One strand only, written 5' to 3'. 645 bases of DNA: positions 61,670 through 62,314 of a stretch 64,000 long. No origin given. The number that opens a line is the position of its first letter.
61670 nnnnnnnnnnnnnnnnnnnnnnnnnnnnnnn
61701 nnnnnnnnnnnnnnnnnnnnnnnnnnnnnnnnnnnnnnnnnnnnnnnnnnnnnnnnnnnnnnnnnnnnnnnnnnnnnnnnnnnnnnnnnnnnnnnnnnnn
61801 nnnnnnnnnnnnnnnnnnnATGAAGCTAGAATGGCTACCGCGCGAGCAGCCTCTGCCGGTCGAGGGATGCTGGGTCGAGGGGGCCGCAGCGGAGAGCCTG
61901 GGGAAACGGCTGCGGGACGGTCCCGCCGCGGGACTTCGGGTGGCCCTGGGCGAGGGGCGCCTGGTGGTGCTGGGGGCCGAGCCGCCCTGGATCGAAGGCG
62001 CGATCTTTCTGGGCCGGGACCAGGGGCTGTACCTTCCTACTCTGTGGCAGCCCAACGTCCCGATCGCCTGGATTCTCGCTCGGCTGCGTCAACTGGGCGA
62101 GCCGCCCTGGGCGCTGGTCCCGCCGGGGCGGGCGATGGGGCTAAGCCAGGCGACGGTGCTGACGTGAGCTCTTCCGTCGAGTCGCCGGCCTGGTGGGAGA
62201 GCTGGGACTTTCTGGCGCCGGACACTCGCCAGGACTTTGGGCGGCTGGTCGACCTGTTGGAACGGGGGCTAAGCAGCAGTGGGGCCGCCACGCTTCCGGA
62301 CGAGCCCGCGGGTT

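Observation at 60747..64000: RavA/MoxR-like AAA+ ATPase followed by four translationally coupled unknown genes, with no recognisable VWA partner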

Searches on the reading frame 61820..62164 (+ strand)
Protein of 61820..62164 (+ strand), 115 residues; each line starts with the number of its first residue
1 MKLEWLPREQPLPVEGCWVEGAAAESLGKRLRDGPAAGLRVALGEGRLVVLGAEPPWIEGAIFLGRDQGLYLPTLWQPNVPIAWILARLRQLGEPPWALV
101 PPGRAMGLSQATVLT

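Call 7: search_protein_families(library=pfam, proteins=[window:61820-62164:+], max_evalue=0.1)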
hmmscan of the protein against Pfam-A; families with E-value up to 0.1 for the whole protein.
window:61820-62164:+ (115 aa): 1 family
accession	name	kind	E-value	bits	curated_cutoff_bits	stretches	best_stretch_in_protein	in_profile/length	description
PF19921.4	bpX5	-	4.1e-10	39.9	27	1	3-90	2-97/135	MoxR-vWA-beta-propeller ternary system domain bpX5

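Call 8: search_protein_families(library=padloc, proteins=[window:61820-62164:+], max_evalue=0.1)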
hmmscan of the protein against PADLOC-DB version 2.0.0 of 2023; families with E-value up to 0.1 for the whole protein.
window:61820-62164:+ (115 aa): 0 families

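Call 69: search_solved_structures(query=A3, max_evalue=1)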
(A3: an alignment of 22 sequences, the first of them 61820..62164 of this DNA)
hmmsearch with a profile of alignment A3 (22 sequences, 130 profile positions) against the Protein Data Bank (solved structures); distinct sequences matched with E-value up to 1: 2.
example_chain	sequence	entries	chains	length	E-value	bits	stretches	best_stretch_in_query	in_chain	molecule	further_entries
6g6o_A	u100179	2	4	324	0.023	17.8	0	19-57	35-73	Ika8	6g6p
6g6q_A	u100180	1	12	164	0.95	12.6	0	19-57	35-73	Ika4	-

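Call 79: search_protein_families(library=ncbifam, proteins=[window:61820-62164:+], max_evalue=0.01)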
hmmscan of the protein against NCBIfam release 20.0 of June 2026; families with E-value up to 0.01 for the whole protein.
window:61820-62164:+ (115 aa): 0 families
